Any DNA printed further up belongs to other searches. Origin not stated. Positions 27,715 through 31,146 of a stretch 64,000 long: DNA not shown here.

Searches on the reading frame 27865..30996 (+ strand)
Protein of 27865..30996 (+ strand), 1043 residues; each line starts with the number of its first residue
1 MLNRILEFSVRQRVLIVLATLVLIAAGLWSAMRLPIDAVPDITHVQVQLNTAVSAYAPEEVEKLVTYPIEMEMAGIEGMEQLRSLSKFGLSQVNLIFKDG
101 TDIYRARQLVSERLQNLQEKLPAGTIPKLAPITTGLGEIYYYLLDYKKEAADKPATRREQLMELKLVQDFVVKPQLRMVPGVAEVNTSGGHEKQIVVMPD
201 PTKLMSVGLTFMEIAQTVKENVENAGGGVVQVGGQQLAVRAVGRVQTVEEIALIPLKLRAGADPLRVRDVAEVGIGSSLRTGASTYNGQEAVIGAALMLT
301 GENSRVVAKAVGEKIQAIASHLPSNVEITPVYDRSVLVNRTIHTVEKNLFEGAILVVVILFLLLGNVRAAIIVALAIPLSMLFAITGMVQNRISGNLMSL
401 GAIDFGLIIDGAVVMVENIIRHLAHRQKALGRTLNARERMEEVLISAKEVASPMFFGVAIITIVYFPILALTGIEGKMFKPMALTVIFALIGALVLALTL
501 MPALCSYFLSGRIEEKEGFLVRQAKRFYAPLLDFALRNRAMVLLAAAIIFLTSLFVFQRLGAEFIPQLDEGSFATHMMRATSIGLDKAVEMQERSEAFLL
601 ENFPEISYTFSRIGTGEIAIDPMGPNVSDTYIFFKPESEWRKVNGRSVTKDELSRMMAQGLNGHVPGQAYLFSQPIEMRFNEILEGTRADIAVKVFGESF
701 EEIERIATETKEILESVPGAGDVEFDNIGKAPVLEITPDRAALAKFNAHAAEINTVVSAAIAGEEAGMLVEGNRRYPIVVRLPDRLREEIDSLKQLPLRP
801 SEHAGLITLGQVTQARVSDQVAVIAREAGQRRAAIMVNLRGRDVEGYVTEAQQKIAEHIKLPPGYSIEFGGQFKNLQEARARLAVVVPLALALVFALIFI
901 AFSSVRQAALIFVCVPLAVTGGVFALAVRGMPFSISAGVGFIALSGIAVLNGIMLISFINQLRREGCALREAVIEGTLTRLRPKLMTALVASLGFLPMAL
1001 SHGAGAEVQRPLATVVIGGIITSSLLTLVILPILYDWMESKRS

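Call 8: search_protein_families(library=pfam, proteins=[window:27865-30996:+])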
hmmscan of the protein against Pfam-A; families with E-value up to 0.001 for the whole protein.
window:27865-30996:+ (1043 aa): 1 family
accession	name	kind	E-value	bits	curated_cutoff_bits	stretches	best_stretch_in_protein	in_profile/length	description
PF00873.25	ACR_tran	-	1.7e-285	950.1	28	1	5-1036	1-1018/1021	AcrB/AcrD/AcrF family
